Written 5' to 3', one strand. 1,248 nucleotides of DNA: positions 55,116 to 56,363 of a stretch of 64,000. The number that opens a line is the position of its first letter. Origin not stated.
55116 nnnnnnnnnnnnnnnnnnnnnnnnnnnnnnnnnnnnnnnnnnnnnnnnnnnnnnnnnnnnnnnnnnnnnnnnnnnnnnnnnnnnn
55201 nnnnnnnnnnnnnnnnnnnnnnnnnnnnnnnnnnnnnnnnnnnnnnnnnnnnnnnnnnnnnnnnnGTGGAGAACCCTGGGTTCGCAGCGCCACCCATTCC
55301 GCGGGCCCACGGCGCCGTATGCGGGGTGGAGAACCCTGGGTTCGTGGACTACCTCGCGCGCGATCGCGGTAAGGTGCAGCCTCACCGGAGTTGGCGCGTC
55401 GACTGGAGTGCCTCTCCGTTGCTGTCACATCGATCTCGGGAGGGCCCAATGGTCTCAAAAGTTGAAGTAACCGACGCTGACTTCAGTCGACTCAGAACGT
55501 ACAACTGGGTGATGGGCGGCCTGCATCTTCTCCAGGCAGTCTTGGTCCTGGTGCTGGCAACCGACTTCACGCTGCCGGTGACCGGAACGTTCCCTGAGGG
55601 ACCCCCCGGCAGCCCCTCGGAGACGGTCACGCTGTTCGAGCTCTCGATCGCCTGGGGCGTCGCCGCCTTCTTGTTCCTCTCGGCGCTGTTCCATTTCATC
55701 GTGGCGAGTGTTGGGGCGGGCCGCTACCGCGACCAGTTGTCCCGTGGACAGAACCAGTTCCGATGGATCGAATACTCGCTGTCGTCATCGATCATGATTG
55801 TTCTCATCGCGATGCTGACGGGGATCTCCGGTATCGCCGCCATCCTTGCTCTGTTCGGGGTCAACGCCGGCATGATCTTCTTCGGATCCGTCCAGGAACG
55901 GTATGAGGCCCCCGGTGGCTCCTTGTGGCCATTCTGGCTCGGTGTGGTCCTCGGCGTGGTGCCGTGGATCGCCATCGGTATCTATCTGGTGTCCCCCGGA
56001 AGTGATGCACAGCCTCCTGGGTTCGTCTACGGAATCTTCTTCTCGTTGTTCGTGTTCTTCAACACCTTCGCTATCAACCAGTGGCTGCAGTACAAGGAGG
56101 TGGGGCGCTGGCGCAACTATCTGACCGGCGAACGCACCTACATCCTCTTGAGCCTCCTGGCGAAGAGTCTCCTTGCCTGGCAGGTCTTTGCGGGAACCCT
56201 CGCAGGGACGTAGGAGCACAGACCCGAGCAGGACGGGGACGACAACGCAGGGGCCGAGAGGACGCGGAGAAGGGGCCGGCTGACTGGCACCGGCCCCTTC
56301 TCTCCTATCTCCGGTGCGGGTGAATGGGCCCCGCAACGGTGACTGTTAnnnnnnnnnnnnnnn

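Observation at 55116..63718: Light island: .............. 1.4 kb from a CarH-type B12 photoreceptor-regulator and a furan-fatty-acid-like operon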

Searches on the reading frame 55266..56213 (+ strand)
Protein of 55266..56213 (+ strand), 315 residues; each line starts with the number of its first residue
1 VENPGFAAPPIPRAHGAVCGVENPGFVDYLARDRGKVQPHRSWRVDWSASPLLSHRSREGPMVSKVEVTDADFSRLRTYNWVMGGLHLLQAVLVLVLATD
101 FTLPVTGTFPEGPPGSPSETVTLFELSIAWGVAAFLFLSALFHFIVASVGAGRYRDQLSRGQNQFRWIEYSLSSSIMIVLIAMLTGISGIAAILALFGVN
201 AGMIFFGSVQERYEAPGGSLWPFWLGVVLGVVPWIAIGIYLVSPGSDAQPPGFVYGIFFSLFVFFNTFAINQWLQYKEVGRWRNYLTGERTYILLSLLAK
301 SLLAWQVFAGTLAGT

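Call 3: search_protein_families(library=pfam, proteins=[window:55266-56213:+], max_evalue=0.01)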
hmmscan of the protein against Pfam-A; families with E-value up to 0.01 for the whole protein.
window:55266-56213:+ (315 aa): 1 family
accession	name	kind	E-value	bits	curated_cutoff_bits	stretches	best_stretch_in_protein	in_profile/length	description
PF18761.7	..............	-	4.1e-99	331.3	26.7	1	76-312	1-242/242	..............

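Call 9: find_homologous_proteins(query=window:55449-56213:+, max_evalue=1e-10)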
Query window:55449-56213:+ (254 aa): 7989 proteins with E <= 1e-10 among 8000 candidates; the best 120 are listed.
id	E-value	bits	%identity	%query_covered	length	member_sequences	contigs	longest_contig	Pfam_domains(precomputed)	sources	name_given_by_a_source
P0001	8.9e-157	538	96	100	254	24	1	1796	PF18761.8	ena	-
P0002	2.4e-146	504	90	99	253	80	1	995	PF18761.8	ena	-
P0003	1.2e-139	482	85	99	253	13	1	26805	PF18761.8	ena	-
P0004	1.4e-138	479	87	100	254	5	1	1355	PF18761.8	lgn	-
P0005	1.3e-137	476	86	99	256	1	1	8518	PF18761.8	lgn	-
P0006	1.3e-137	476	84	99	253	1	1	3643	PF18761.8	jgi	-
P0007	3.2e-137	474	86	99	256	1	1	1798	PF18761.8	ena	-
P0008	4.1e-137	474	86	100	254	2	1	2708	PF18761.8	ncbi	-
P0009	2.3e-136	472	82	100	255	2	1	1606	PF18761.8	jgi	jgi:hypothetical protein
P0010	1.0e-135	469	85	99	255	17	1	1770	PF18761.8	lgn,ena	-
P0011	2.2e-134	465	80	99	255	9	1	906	PF18761.8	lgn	-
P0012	4.1e-133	461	81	99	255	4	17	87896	PF18761.8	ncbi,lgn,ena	-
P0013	5.4e-133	460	85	99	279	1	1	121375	PF18761.8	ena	-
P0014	8.4e-133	460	83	99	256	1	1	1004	PF18761.8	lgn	-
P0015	1.6e-132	459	80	99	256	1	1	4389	PF18761.8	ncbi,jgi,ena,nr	ncbi:MAG: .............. HeR [Acidimicrobiia bacterium]|nr:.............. HeR [Acidimicrobiia bacter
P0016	1.7e-132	459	80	100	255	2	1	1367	PF18761.8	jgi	-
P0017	1.7e-132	459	80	99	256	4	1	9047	PF18761.8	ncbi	-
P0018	5.6e-132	457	79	99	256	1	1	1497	PF18761.8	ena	-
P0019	1.7e-131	456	80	99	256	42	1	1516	PF18761.8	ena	-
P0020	1.9e-131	455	82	99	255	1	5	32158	PF18761.8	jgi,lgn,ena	-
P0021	1.9e-131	455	81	99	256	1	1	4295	PF18761.8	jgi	jgi:hypothetical protein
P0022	3.2e-131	455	81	99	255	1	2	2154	PF18761.8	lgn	-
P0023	3.4e-131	455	81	99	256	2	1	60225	PF18761.8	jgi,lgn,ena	-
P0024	3.8e-131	454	80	100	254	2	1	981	PF18761.8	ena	-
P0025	4.1e-131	454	79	99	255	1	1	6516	PF18761.8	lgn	-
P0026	3.7e-130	451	79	99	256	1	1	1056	PF18761.8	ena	-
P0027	5.1e-130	451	78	99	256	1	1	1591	PF18761.8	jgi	jgi:hypothetical protein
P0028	7.1e-130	450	81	99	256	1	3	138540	PF18761.8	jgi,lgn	jgi:hypothetical protein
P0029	7.6e-130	450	80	99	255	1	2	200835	PF18761.8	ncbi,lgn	-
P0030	9.1e-130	450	79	99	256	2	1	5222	PF18761.8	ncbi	ncbi:MAG: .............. HeR [Acidimicrobiia bacterium]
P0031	1.2e-129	450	80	99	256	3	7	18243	PF18761.8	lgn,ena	-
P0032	1.5e-129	449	79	99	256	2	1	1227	PF18761.8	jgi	-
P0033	2.1e-129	449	79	99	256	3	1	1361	PF18761.8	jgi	jgi:hypothetical protein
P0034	2.5e-129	448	78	99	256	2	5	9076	PF18761.8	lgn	-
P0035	3.0e-129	448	79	99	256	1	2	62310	PF18761.8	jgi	jgi:hypothetical protein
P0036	3.3e-129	448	79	99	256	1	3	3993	PF18761.8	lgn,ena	-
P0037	4.2e-129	448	79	99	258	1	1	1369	PF18761.8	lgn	-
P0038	8.4e-129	447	81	99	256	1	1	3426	PF18761.8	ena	-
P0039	9.0e-129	447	80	100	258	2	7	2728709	PF18761.8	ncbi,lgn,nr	ncbi:MAG: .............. HeR [Acidimicrobiia bacterium]|nr:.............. HeR [Acidimicrobiia bacter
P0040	1.2e-128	446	77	99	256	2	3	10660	PF18761.8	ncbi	-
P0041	1.3e-128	446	81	99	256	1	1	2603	PF18761.8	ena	-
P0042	1.4e-128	446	79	99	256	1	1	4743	PF18761.8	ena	-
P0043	1.4e-128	446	78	99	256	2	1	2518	PF18761.8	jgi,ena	-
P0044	1.7e-128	446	78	99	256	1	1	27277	PF18761.8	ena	-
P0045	1.9e-128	446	81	99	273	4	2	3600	PF18761.8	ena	-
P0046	2.1e-128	445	79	99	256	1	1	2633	PF18761.8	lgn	-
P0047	7.1e-128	444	77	99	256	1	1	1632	PF18761.8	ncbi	-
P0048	1.5e-127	443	80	99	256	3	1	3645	PF18761.8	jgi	jgi:hypothetical protein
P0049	7.3e-127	440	78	99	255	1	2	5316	PF18761.8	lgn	-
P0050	7.7e-127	440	78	99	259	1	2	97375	PF18761.8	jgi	jgi:hypothetical protein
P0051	1.4e-126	440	80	99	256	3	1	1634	PF18761.8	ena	-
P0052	3.0e-126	438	79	99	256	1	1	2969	PF18761.8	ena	-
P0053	3.1e-126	438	79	100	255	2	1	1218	PF18761.8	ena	-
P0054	5.7e-126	437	79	99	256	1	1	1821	PF18761.8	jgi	jgi:hypothetical protein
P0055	9.1e-126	437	78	99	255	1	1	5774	PF18761.8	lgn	-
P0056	1.0e-125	437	80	99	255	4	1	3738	PF18761.8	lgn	-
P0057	1.2e-125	436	78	100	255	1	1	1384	PF18761.8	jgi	jgi:hypothetical protein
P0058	1.7e-125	436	79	99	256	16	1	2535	PF18761.8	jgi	-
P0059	3.7e-125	435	77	99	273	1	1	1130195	PF18761.8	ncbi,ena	-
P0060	4.3e-125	435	76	100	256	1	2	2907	PF18761.8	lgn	-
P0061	5.2e-125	434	78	99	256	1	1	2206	PF18761.8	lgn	-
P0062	8.5e-125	434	78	99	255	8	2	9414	PF18761.8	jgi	jgi:hypothetical protein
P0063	1.1e-124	433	78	99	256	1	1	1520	PF18761.8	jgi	jgi:uncharacterized membrane protein YhaH (DUF805 family)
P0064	1.3e-124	433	75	99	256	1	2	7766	PF18761.8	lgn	-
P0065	1.4e-124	433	77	99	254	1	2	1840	PF18761.8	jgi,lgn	jgi:hypothetical protein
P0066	1.4e-124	433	79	99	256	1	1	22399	PF18761.8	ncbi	ncbi:MAG: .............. HeR [Acidimicrobiia bacterium]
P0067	2.3e-124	432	79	99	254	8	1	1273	PF18761.8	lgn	-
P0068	2.7e-124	432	78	99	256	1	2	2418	PF18761.8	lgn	-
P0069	3.5e-124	432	78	100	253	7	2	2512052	PF18761.8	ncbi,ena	-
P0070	4.1e-124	431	78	99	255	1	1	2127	PF18761.8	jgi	jgi:hypothetical protein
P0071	4.5e-124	431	76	100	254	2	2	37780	PF18761.8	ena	-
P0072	7.4e-124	431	77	99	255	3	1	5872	PF18761.8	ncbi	-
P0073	7.5e-124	431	79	99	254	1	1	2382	PF18761.8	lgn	-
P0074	8.4e-124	430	76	99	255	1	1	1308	PF18761.8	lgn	-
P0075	1.4e-123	430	79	99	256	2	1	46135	PF18761.8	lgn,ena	-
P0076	1.4e-123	430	78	99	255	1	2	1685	PF18761.8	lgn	-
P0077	1.5e-123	430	78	100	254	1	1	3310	PF18761.8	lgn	-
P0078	6.8e-123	427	78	99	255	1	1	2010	PF18761.8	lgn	-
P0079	7.9e-123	427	77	99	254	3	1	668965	PF18761.8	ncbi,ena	-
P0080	1.5e-122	426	76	99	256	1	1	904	PF18761.8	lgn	-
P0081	1.6e-122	426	79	99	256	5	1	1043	PF18761.8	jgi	jgi:uncharacterized membrane protein YhaH (DUF805 family)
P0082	1.8e-122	426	77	99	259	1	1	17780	PF18761.8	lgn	-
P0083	2.3e-122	426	76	100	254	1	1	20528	PF18761.8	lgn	-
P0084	2.8e-122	425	82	91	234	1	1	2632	PF18761.8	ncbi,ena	-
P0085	7.6e-122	424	77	99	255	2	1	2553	PF18761.8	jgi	jgi:hypothetical protein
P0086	7.7e-122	424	76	100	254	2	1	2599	PF18761.8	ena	-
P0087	8.2e-122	424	76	99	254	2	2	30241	PF18761.8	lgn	-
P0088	9.1e-122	424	82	91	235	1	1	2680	PF18761.8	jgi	jgi:hypothetical protein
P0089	1.6e-121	423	76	99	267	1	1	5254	PF18761.8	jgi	jgi:hypothetical protein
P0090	3.1e-121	422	76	100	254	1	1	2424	PF18761.8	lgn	-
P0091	4.3e-121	421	81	91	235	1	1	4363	PF18761.8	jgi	jgi:hypothetical protein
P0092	8.5e-121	421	74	100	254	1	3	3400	PF18761.8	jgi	jgi:hypothetical protein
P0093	9.8e-121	420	78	99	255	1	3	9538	PF18761.8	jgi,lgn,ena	-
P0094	1.6e-120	420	77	99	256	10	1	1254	PF18761.8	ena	-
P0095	1.6e-120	420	75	100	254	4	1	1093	PF18761.8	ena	-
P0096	3.0e-120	419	77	100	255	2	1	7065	PF18761.8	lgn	-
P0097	3.4e-120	419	75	100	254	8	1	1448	PF18761.8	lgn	-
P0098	3.6e-120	418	77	99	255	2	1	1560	PF18761.8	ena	-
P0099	4.5e-120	418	76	100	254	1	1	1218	PF18761.8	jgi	jgi:hypothetical protein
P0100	4.7e-120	418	75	99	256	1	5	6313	PF18761.8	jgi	jgi:hypothetical protein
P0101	5.2e-120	418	76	99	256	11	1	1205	PF18761.8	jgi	jgi:hypothetical protein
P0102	5.5e-120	418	76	100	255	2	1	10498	PF18761.8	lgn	-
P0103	8.4e-120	417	77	99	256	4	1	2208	PF18761.8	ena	-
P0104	1.6e-119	416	75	99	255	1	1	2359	PF18761.8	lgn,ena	-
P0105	1.9e-119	416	73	99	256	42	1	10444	PF18761.8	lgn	-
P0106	1.9e-119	416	75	99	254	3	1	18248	PF18761.8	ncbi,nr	ncbi:MAG: hypothetical protein DWP92_00170 [Armatimonadetes bacterium]|nr:MAG: hypothetical protein 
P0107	2.1e-119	416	76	99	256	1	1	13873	PF18761.8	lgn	-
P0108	2.3e-119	416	75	100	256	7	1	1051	PF18761.8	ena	-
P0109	3.3e-119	415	75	99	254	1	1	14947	PF18761.8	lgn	-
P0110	5.5e-119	415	73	99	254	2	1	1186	PF18761.8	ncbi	-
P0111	6.0e-119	414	73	100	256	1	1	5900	PF18761.8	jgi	jgi:hypothetical protein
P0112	6.7e-119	414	75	99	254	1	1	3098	PF18761.8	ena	-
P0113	7.1e-119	414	74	100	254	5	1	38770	PF18761.8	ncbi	-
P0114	7.3e-119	414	74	99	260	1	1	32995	PF18761.8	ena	-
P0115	7.4e-119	414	77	99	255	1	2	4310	PF18761.8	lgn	-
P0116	8.7e-119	414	72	99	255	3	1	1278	PF18761.8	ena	-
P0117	1.2e-118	413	75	99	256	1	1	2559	PF18761.8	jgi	jgi:hypothetical protein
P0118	2.2e-118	413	74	100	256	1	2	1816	PF18761.8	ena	-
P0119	3.3e-118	412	74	100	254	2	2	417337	PF18761.8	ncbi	ncbi:MAG: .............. HeR [Nocardioides sp.]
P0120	3.4e-118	412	73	100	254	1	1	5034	PF18761.8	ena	-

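Call 13: find_related_loci(query=A1, collection=genome_contigs, flank=10000)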
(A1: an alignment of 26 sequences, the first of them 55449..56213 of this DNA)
Query A1 (254 aa) in genome_contigs; peptide patterns used: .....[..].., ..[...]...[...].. (x = any residue, [..] = any of these).
600 stretches matched a pattern (row limit reached: there are more); 322 encode a relative of the query (tblastn E <= 1e-3); the best 80 are kept; 80 distinct loci.
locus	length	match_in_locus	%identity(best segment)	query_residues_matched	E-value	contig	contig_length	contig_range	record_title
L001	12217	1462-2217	81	1-252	4e-131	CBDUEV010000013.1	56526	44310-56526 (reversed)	MAG TPA_asm: uncultured Acidimicrobiia bacterium isolate SRR22808131_binner123_Refined_46 genome assembly, contig: ERZ25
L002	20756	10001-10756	79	1-251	5e-122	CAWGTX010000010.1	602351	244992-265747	MAG: uncultured bacterium isolate MFD09779.bin.1.245 genome assembly, contig: contig_8810, whole genome shotgun sequence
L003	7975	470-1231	71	1-253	3e-115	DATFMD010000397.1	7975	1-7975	MAG TPA_asm: Nitriliruptoraceae bacterium isolate SMAG_U9215 k141_130281, whole genome shotgun sequence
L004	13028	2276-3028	69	4-253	5e-113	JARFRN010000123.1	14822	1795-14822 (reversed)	MAG: Acidimicrobiia bacterium isolate MAG_Ve_Sed_51 k141_5419680, whole genome shotgun sequence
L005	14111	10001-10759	68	2-252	2e-110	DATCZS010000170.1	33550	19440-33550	MAG TPA_asm: Acidimicrobiia bacterium isolate SMAG_U76 k141_350985, whole genome shotgun sequence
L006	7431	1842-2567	72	13-252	6e-110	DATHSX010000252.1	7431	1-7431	MAG TPA_asm: Acidimicrobiia bacterium isolate SMAG_U16062 k141_866455, whole genome shotgun sequence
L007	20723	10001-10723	69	13-253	4e-107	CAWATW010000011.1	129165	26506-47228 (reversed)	MAG: uncultured bacterium isolate MFD09779.bin.1.206 genome assembly, contig: contig_91635, whole genome shotgun sequenc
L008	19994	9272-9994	69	13-253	4e-107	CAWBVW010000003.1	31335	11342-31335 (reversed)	MAG: uncultured bacterium isolate MFD09779.bin.1.214 genome assembly, contig: contig_24239, whole genome shotgun sequenc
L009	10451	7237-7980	68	7-252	2e-106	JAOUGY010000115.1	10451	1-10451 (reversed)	MAG: Acidimicrobiia bacterium isolate 4_1_May_SF_Bin47 4_1_May_SF_Bin47_scaffold_2724_c1, whole genome shotgun sequence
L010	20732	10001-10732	64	13-254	5e-101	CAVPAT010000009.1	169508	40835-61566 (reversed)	MAG: uncultured Acidimicrobiia bacterium isolate MFD09779.bin.2.249 genome assembly, contig: contig_59316, whole genome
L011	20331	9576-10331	65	4-253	3e-100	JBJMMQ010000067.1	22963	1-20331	MAG: Chloroflexota bacterium isolate 12C16O_168h_50_unf_bin_37 k141_293512, whole genome shotgun sequence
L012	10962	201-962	63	1-252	2e-99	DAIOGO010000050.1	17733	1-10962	MAG TPA_asm: Actinomycetota bacterium isolate CTOTU26087 NODE_1298_length_17733_cov_6.851284, whole genome shotgun seque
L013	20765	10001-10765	61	1-253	6e-99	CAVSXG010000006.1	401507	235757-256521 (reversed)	MAG: uncultured Chloroflexia bacterium isolate MFD09212.bin.2.111 genome assembly, contig: contig_766, whole genome shot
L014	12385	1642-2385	67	7-252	2e-98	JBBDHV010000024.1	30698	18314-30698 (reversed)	MAG: Acidimicrobiia bacterium isolate LejiaA_66_105 Lejia_A_2331_length_30698_cov_78, whole genome shotgun sequence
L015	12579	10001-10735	64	11-253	7e-98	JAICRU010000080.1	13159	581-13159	MAG: Acidimicrobiia bacterium isolate TY_ISSM_2_bin.47 k141_4016468_length_13159_cov_9.8371, whole genome shotgun sequen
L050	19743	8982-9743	59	3-252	2e-89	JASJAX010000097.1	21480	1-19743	MAG: Acidimicrobiia bacterium isolate MO_035.B30 MO_035.c_1139, whole genome shotgun sequence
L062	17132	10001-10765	60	3-252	4e-86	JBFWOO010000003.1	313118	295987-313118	MAG: Dehalococcoidia bacterium isolate CA_2019_TPBF_138 NODE_317_length_313118_cov_9.126061_TPBF, whole genome shotgun s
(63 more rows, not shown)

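Call 30: search_protein_families(library=ncbifam, proteins=[window:55449-56213:+], max_evalue=0.00001)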
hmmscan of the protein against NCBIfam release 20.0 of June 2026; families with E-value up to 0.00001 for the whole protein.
window:55449-56213:+ (254 aa): 1 family
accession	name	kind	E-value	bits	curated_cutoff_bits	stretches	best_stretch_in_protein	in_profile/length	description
NF038020.1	HeR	equivalog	1.7e-96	322.5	100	1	15-251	1-244/244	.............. HeR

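Call 41: search_protein_families(library=pfam, proteins=[L050:15373-16335:+, L062:12070-15603:-], max_evalue=0.0001)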
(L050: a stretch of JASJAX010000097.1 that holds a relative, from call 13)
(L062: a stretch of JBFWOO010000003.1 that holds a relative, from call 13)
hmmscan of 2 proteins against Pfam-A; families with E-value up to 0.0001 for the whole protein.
L050:15373-16335:+ (321 aa): 1 family
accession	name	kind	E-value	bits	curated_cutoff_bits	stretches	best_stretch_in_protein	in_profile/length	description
PF00296.26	Bac_luciferase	-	7.6e-62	209.9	27.9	1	47-290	17-241/314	Luciferase-like monooxygenase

L062:12070-15603:- (1178 aa): 5 families
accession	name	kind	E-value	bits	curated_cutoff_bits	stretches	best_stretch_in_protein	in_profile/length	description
PF07733.18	DNA_pol3_alpha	-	4.6e-61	207.2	23.9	1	371-645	2-260/260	Bacterial DNA polymerase III alpha NTPase domain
PF17657.6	DNA_pol3_finger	-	1.1e-49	168.4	22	1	648-819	1-166/166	Bacterial DNA polymerase III alpha subunit finger domain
PF02811.25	PHP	-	1.3e-39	136.6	26.4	1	78-249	1-163/164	PHP domain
PF14579.12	HHH_6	-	2.1e-25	89.2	25.6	1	892-999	1-90/90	Helix-hairpin-helix motif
PF01336.31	tRNA_anti-codon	-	2.1e-05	24.8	27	1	1101-1162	13-74/75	OB-fold nucleic acid binding domain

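Call 80: search_solved_structures(query=window:55449-56213:+, max_evalue=0.00001, show_alignments=1)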
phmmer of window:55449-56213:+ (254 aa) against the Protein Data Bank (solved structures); distinct sequences matched with E-value up to 0.00001: 6.
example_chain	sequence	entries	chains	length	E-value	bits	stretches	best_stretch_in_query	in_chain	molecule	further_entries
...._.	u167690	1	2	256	9.7e-84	284.2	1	10-252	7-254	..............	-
6su3_X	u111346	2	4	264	1.1e-83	284.1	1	10-252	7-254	48C12 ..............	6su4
6uh3_A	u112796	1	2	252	1.7e-83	283.4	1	11-251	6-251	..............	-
6is6_A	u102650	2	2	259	2.7e-60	207.4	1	8-251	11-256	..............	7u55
7clj_A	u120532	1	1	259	6.3e-60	206.2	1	8-251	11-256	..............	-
9vfc_A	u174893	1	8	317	6.6e-41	143.9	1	23-250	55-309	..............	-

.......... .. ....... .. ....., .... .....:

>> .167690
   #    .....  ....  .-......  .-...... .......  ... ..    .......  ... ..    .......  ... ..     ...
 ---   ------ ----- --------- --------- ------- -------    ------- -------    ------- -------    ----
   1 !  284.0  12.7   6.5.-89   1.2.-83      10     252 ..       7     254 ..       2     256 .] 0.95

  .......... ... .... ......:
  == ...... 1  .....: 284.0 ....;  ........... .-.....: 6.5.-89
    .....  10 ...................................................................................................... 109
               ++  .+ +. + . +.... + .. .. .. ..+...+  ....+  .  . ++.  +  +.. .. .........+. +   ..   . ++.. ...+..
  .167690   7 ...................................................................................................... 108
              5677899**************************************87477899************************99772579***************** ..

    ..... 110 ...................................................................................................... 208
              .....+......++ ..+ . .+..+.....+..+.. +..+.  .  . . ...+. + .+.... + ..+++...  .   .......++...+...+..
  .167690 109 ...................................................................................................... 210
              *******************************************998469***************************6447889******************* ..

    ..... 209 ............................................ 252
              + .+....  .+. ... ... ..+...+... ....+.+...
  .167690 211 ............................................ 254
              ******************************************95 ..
